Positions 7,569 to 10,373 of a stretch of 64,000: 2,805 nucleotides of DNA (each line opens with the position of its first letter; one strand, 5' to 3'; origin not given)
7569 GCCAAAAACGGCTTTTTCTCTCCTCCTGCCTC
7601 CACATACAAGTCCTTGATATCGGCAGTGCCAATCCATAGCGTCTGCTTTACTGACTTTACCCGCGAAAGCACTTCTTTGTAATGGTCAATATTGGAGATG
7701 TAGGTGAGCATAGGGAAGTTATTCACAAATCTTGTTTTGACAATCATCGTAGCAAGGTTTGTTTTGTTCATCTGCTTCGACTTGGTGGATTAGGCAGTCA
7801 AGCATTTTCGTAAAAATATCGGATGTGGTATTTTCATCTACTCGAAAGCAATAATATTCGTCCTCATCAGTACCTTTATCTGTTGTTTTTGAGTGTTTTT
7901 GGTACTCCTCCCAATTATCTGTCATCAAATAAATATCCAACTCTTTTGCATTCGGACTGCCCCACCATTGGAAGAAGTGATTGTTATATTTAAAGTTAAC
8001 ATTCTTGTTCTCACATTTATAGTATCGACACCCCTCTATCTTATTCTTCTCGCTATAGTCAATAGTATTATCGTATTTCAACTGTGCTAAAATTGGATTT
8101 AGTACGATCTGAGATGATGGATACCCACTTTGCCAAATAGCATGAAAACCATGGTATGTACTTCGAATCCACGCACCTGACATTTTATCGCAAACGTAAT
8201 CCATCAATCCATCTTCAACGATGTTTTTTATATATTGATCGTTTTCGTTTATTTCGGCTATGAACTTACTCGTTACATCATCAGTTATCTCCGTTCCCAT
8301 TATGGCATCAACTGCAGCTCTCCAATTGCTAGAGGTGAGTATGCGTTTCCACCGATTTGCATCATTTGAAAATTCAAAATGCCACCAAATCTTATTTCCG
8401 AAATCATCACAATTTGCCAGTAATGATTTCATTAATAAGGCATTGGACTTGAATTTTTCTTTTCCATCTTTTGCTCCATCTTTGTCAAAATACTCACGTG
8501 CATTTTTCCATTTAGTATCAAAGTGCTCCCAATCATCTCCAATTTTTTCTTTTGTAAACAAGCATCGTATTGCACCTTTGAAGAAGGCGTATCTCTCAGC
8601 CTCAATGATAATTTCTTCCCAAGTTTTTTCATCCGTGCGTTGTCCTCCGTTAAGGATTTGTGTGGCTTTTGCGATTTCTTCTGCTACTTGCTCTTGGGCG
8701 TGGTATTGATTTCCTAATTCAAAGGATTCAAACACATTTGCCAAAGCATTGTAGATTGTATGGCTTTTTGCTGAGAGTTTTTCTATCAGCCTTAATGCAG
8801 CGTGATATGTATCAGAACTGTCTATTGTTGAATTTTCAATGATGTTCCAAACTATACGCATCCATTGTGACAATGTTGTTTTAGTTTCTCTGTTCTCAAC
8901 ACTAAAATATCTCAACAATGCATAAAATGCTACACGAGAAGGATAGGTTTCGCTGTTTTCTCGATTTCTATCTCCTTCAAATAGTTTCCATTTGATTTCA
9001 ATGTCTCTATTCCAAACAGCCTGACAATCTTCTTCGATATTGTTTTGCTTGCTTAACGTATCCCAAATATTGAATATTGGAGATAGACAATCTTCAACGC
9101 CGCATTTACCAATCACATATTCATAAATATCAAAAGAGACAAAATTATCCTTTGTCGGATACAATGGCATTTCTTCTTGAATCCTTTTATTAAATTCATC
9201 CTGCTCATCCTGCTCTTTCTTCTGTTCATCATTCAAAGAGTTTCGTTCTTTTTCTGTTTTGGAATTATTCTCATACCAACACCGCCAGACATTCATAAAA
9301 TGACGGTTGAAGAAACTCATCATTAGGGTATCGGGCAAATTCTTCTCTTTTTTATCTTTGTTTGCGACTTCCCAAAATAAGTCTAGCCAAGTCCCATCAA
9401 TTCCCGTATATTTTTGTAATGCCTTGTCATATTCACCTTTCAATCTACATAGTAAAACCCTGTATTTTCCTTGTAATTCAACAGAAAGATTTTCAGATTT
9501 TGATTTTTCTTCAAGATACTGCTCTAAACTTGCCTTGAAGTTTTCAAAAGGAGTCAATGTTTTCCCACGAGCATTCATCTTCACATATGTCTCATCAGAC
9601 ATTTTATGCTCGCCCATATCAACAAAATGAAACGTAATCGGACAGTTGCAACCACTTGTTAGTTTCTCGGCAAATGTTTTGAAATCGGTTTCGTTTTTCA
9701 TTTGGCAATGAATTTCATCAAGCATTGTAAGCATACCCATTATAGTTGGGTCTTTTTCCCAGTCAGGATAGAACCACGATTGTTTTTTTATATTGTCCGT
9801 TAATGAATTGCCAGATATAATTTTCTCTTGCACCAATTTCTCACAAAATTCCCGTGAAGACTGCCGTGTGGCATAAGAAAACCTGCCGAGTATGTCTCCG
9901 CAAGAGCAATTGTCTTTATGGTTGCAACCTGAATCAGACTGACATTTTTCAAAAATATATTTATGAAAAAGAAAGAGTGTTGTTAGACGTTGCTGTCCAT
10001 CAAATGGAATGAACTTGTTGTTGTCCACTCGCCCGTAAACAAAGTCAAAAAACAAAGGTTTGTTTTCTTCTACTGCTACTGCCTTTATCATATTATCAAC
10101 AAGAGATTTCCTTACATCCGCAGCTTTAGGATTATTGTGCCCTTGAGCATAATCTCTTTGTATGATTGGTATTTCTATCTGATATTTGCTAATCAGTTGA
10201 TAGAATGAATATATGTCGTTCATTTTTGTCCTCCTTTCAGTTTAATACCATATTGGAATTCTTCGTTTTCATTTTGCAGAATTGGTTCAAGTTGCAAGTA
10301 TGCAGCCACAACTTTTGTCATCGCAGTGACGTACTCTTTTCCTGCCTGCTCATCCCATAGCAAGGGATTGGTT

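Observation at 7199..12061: Coupled GmrSD-like + DUF262-only + single-HKD PLD nuclease operon: candidate three-component modification-dependent defence system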

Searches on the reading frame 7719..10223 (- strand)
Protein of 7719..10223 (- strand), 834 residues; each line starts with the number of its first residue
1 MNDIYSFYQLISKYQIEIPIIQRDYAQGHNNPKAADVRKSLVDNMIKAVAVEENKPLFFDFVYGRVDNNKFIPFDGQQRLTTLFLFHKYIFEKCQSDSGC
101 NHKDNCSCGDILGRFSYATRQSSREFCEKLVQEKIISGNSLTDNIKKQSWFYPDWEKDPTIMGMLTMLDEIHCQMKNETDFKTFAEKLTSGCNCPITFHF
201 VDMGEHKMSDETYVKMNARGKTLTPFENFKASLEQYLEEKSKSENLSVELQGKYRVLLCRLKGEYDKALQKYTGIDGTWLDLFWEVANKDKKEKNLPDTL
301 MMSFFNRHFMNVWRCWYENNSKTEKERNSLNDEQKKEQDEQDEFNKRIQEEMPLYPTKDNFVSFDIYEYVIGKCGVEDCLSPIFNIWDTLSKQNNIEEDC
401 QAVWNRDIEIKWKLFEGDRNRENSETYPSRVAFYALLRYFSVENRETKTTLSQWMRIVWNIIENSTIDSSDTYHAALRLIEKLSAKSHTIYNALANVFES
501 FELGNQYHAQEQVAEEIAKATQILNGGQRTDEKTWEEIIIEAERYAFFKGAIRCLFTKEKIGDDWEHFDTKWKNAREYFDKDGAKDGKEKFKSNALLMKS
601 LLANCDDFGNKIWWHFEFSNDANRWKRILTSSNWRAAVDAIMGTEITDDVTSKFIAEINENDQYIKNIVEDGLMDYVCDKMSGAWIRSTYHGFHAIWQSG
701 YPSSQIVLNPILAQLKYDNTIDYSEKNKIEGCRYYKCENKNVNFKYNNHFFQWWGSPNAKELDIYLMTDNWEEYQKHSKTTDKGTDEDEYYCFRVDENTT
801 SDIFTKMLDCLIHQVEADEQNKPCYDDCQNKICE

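Call 3: search_protein_families(library=pfam, proteins=[window:7719-10223:-], max_evalue=0.01)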
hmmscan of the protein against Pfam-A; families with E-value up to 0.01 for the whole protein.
window:7719-10223:- (834 aa): 1 family
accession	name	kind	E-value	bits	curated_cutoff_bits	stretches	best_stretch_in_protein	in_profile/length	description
PF03235.19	GmrSD_N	-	1.5e-20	74.6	33.2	1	9-233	3-198/199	GmrSD restriction endonuclease, N-terminal domain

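Call 4: search_protein_families(library=padloc, proteins=[window:7719-10223:-], max_evalue=0.01)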
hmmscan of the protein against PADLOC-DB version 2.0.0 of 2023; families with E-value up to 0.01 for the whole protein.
window:7719-10223:- (834 aa): 0 families

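Call 5: search_protein_families(library=ncbifam, proteins=[window:7719-10223:-], max_evalue=0.01)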
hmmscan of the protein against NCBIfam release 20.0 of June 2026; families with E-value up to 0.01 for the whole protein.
window:7719-10223:- (834 aa): 0 families

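Call 8: find_homologous_proteins(query=window:7719-10223:-, max_evalue=0.001)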
Query window:7719-10223:- (834 aa): 7986 proteins with E <= 0.001 among 8000 candidates; the best 120 are listed.
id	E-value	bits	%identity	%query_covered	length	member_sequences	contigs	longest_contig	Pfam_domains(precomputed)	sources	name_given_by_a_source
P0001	0.0e+0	1657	86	100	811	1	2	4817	PF03235.20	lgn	-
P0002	0.0e+0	1383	75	98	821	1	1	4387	PF03235.20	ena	-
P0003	0.0e+0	1359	74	98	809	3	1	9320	PF03235.20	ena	-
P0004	0.0e+0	1332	73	98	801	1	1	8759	PF03235.20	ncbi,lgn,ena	-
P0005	0.0e+0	1226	66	100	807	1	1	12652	PF03235.20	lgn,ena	-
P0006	0.0e+0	1224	68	98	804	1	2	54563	PF03235.20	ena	-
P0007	0.0e+0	1188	63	98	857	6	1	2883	PF03235.20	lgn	-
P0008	0.0e+0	1165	65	98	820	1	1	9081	PF03235.20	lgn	-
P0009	0.0e+0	1152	65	98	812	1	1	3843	PF03235.20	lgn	-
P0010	0.0e+0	1142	66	98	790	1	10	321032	PF03235.20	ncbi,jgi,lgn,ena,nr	ncbi:MAG: DUF262 domain-containing protein [Bacteroidales bacterium]|jgi:hypothetical protein|nr:DUF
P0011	0.0e+0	1132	65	98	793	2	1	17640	PF03235.20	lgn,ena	-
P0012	0.0e+0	1118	63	98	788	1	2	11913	PF03235.20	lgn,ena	-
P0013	0.0e+0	1118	64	98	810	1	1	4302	PF03235.20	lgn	-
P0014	0.0e+0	1116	63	97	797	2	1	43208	PF03235.20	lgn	-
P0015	0.0e+0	1111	63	100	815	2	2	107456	PF03235.20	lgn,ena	-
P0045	1.5e-274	931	55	98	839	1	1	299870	PF03235.20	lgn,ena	-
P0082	1.4e-250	852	54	100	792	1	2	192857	PF03235.20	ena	-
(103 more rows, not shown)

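Call 9: find_encoding_contigs(protein=P0010, flank=8000, max_places=3)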
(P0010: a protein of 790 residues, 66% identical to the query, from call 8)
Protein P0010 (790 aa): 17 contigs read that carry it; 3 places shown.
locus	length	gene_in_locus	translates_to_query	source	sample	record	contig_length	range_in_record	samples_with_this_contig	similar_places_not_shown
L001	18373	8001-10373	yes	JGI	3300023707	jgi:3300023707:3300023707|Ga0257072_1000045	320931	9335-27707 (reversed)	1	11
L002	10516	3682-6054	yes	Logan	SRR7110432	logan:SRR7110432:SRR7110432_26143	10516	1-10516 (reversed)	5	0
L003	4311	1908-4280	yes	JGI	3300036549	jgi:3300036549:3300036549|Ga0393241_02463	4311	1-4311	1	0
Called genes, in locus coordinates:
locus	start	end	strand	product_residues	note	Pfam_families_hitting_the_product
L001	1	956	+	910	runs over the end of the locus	PF04851:ResIII, PF13872:AAA_34, PF13871:Helicase_C_4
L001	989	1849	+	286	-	-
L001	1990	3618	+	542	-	PF09820:AAA-ATPase_like, PF08011:PDDEXK_9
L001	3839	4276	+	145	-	-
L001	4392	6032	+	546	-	PF00004:AAA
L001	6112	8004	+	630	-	PF03235:GmrSD_N, PF07510:GmrSD_C (faint)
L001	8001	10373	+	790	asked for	PF03235:GmrSD_N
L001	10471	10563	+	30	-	-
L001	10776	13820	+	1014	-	PF13715:CarbopepD_reg_2, PF07715:Plug, PF00593:TonB_dep_Rec_b-barrel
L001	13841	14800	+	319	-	PF13115:YtkA (weak)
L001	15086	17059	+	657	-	-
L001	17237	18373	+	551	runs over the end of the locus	PF14322:SusD-like_3, PF07980:SusD_RagB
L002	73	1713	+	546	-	PF00004:AAA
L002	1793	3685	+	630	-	PF03235:GmrSD_N, PF07510:GmrSD_C (faint)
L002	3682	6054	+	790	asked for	PF03235:GmrSD_N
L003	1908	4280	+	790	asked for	PF03235:GmrSD_N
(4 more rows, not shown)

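Call 10: find_encoding_contigs(protein=P0045, flank=8000, max_places=2)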
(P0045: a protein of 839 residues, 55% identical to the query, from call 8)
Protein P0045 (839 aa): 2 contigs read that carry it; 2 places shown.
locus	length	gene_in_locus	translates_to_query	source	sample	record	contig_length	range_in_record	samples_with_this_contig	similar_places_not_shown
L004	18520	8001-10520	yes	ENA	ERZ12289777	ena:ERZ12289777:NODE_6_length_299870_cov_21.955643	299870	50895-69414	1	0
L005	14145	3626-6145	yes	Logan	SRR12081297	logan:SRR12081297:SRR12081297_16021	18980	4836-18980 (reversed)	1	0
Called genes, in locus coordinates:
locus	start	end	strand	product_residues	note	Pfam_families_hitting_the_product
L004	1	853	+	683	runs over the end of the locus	PF03415:Peptidase_C11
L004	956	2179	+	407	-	PF00999:Na_H_Exchanger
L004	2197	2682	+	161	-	PF04073:tRNA_edit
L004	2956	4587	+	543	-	PF13646:HEAT_2 (weak)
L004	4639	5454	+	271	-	-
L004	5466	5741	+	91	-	-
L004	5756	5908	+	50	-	-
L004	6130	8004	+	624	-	PF03235:GmrSD_N, PF07510:GmrSD_C (faint)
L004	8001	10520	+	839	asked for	PF03235:GmrSD_N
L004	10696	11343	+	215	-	PF00091:Tubulin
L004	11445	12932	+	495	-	PF13306:LRR_5, PF13855:LRR_8 (faint), PF13306:LRR_5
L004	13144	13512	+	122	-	-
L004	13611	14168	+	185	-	PF00929:RNase_T, PF16473:Rv2179c-like (faint)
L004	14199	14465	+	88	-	PF03235:GmrSD_N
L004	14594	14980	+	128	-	-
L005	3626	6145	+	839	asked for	PF03235:GmrSD_N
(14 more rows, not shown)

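Call 11: find_encoding_contigs(protein=P0082, flank=8000, max_places=2)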
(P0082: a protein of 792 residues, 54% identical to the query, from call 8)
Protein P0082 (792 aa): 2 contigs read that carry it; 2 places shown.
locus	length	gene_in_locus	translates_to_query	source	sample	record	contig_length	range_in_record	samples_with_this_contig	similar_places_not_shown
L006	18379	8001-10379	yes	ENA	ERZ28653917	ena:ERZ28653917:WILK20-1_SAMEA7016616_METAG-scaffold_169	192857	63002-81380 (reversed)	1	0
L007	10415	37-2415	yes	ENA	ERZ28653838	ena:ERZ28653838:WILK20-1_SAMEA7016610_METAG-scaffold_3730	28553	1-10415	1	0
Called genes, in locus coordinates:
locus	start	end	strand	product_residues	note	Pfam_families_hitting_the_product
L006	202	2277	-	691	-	PF13734:Inhibitor_I69, PF01640:Peptidase_C10, PF03382:DUF285, PF00404:Dockerin_1 (weak)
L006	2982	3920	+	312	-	PF13280:WYL, PF25583:WCX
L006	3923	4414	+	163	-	PF00929:RNase_T, PF16473:Rv2179c-like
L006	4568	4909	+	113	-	-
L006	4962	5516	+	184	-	-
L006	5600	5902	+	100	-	-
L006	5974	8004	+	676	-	PF03235:GmrSD_N, PF07510:GmrSD_C (faint)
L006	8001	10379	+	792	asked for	PF03235:GmrSD_N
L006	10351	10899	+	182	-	PF13091:PLDc_2, PF00614:PLDc (weak)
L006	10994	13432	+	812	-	PF02811:PHP, PF07733:DNA_pol3_alpha, PF17657:DNA_pol3_finger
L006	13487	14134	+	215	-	-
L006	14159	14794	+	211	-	-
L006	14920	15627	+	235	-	-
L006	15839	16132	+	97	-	-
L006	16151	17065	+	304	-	PF17657:DNA_pol3_finger, PF04542:Sigma70_r2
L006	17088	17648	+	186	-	-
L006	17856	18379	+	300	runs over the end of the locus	PF13280:WYL, PF25583:WCX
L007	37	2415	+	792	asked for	PF03235:GmrSD_N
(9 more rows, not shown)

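Call 13: find_related_loci(query=A1, collection=genome_contigs, flank=7000)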
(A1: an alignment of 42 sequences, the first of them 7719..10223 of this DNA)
Query A1 (834 aa) in genome_contigs; peptide patterns used: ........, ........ (x = any residue, [..] = any of these).
600 stretches matched a pattern (row limit reached: there are more); 585 encode a relative of the query (tblastn E <= 1e-3); the best 80 are kept; 80 distinct loci.
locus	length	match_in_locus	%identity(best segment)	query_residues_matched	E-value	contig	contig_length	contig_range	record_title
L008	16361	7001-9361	66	1-815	0e+0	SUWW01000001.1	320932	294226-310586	MAG: Bacteroidales bacterium isolate SIG108 NODE_48_length_320932_cov_27.738337, whole genome shotgun sequence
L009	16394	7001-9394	56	1-816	0e+0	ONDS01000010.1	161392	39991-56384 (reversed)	uncultured Prevotellaceae bacterium isolate RUG216 genome assembly, contig: scaffold_52, whole genome shotgun sequence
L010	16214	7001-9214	42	5-815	0e+0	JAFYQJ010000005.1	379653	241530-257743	MAG: Paludibacteraceae bacterium isolate RGIG7326 Water_buffalos_Cecum-4__c357372, whole genome shotgun sequence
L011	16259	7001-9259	41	5-814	2e-169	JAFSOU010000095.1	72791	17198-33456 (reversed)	MAG: Bacteroidales bacterium isolate RGIG3337 Goat_Reticulum-6__c390261, whole genome shotgun sequence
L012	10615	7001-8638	50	4-607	9e-169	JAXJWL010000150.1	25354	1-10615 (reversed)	MAG: Paludibacteraceae bacterium isolate DOME_MAG_6324 6324_C0410_k141_377384, whole genome shotgun sequence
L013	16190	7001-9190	35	1-814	3e-124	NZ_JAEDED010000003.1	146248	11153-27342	MAG: Treponema sp. isolate MAG049 NODE_35_length_146248_cov_145.533829, whole genome shotgun sequence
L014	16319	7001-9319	31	3-753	6e-93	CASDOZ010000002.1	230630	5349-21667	uncultured Bacteroidales bacterium isolate B9_L1_334334_idba_bin.10 genome assembly, contig: B9_L1_334334_idba_bin.10.fa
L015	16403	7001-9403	31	6-819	9e-91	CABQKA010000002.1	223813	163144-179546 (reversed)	MAG TPA_asm: uncultured Prevotella sp. isolate MGYG-HGUT-00658 genome assembly, contig: GUT_GENOME021351_2, whole genome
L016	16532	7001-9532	30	6-815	9e-91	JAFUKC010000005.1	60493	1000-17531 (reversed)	MAG: Bacteroidaceae bacterium isolate RGIG4567 Roe_deer_Rectum-2__c215, whole genome shotgun sequence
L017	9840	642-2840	32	6-756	4e-90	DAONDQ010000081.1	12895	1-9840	MAG TPA_asm: Candidatus Cloacimonadota bacterium isolate AMR_MDS_3891 NODE_5391_length_12895_cov_5.485280, whole genome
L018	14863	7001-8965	33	6-671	2e-89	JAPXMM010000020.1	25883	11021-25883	MAG: Bacteroidales bacterium isolate binned_ad_5.57 NODE_1795_length_25883_cov_3.728257, whole genome shotgun sequence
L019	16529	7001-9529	30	2-832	4e-89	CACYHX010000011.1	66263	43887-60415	MAG: uncultured Bacteroidia bacterium isolate RUG11958 genome assembly, contig: RUG11958_asm_11, whole genome shotgun se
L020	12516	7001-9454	31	1-815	2e-87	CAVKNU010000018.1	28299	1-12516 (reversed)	Lachnospiraceae bacterium isolate G02637-L1_cleanbin_000029 genome assembly, contig: Spades_G02637-L1_contig_618, whole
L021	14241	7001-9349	32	6-816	8e-87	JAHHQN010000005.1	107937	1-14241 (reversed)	MAG: Alistipes sp. isolate MAG005 MAG005_5, whole genome shotgun sequence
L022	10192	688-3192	30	6-813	1e-84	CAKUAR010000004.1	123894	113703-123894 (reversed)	MAG: uncultured Muribaculaceae bacterium isolate REFINED_METABAT215_TOP10_CONTIGS_1500_ASSEMBLY_K77_MERGED__Hadza_MoBio_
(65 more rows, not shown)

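Call 35: predict_structure(alignment_id=A1)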
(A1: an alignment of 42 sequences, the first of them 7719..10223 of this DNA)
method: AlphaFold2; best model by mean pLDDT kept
length: 834 residues; sequences in the alignment: 42
mean_pLDDT: 73.3   pTM: 0.61
mean pLDDT of the five models: 73.3, 71.6, 71.5, 70.1, 67.5
residues with pLDDT >= 90: 114; 70-90: 450; 50-70: 155; < 50: 115
segments of 3 or more residues with pLDDT < 50: 1-29, 54-78, 103-120, 190-222, 468-470, 832-834
pLDDT, mean of each block of 10 residues (from residue 1): 33 32 43 60 64 45 34 44 67 66 47 46 63 61 75 62 73 77 64 33 31 35 67 83 90 90 78 78 84 77 88 87 82 89 87 69 83 89 84 68 53 75 73 87 72 84 59 75 86 84 66 83 82 86 79 72 71 91 90 92 82 76 82 84 92 87 81 89 81 78 80 92 93 86 93 78 87 80 73 85 91 82 58 44
secondary structure, 60 per line:
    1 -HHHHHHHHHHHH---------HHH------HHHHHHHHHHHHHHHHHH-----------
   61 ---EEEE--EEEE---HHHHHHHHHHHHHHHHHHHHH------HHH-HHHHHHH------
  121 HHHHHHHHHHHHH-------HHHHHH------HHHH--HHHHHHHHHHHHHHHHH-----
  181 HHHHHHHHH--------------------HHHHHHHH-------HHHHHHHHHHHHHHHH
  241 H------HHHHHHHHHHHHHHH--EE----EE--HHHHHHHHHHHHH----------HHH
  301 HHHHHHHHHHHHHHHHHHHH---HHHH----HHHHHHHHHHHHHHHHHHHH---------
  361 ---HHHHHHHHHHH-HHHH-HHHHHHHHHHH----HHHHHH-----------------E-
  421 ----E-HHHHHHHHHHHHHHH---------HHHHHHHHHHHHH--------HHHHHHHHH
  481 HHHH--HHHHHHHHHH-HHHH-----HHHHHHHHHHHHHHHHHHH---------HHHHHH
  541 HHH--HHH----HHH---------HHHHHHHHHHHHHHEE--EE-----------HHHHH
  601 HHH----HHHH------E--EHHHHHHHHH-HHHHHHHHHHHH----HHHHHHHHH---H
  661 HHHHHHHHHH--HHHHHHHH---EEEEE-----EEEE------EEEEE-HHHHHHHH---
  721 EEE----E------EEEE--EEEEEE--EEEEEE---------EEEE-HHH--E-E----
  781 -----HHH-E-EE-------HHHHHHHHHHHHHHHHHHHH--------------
elements in order (helices of 4 or more, strands of 3 or more residues): H2-13 H32-49 E64-67 E70-73 H77-97 H108-114 H121-133 H141-146 H153-156 H159-175 H181-189 H210-217 H225-241 H248-262 H275-287 H298-320 H324-327 H332-351 H364-374 H376-379 H381-391 H396-401 H427-441 H451-463 H472-484 H487-496 H498-501 H507-525 H535-543 H565-578 H596-603 H608-611 H622-630 H632-643 H648-656 H660-670 H673-680 E684-688 E694-697 E704-708 H710-717 E721-723 E735-738 E741-746 E749-754 E764-767 H801-820

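Call 39: fold_search(model_id=the predicted structure, library=pdb)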
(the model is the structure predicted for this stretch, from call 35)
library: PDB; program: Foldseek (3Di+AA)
matches with E <= 10: 47; with E <= 0.001: 0
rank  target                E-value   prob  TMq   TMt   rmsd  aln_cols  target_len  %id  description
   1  9jfl_B                3.0e-01  0.30  0.17  0.21  17.4       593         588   10  Molecular basis of the phosphorothioation-sensing antiphage defence system DndBCDE-DndI (released 2024-12-11)
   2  9bv1_f                7.8e-01  0.08  0.12  0.12  28.8       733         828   10  M2A Midnolin-Proteasome (translocating) (released 2025-06-11)
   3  9mbo_B                8.5e-01  0.05  0.10  0.10  26.3       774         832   10  Focused refinement of RPN1 and the C-terminal helix of midnolin in the substrate-engaged human 26S proteasome (released 2026-03-25)
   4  7yg4_A                9.3e-01  0.06  0.12  0.12  23.8       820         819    8  Structure of WTAP-VIRMA in the m6A writer complex (released 2022-11-23)
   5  7qfw_A                1.1e+00  0.06  0.11  0.11  24.2       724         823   10  S.c. Condensin peripheral Ycg1 subcomplex bound to DNA (released 2022-06-15)
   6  8rc4_h                1.6e+00  0.03  0.09  0.08  32.7       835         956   10  Structure of Integrator-PP2A complex (released 2024-02-07)
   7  7q2y_D                1.8e+00  0.06  0.16  0.15  19.9       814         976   11  Cryo-EM structure of clamped S.cerevisiae condensin-DNA complex (form II) (released 2022-03-23)
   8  7kzq_V                2.1e+00  0.06  0.11  0.09  19.9       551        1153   10  Structure of the human Fanconi anaemia Core-ID complex (released 2021-03-10)
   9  4n06_B                2.9e+00  0.06  0.08  0.15  18.6       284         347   11  Crystal structure of Cas1 from Archaeoglobus fulgidus and its nucleolytic activity (released 2014-01-15)
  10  3nf2                  3.0e+00  0.06  0.10  0.19  20.0       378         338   10  Crystal structure of polyprenyl synthetase from Streptomyces coelicolor A3(2) (released 2010-08-04)
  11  7voj_A                3.0e+00  0.04  0.10  0.17  22.5       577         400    8  Al-bound structure of the AtALMT1 mutant M60A (released 2021-12-01)
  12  7wej_A                3.1e+00  0.08  0.08  0.20  24.1       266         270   11  Crystal structure of the mouse Wdr47 NTD. (released 2022-11-30)
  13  6qh6_A                3.3e+00  0.03  0.11  0.13  23.3       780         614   10  AP2 clathrin adaptor core with two cargo peptides in open+ conformation (released 2019-09-04)
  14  1u6g_C                3.4e+00  0.02  0.10  0.09  24.4       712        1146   10  Crystal Structure of The Cand1-Cul1-Roc1 Complex (released 2004-12-14)
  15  5wbi                  3.5e+00  0.03  0.13  0.11  23.8       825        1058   10  Crystal structure of the Arabidopsis thaliana Raptor (released 2017-12-20)
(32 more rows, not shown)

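Call 40: search_solved_structures(query=A1, max_evalue=1, show_alignments=2)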
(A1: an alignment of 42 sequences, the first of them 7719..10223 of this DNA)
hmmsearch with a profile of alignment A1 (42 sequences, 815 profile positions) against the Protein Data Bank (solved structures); distinct sequences matched with E-value up to 1: 0.
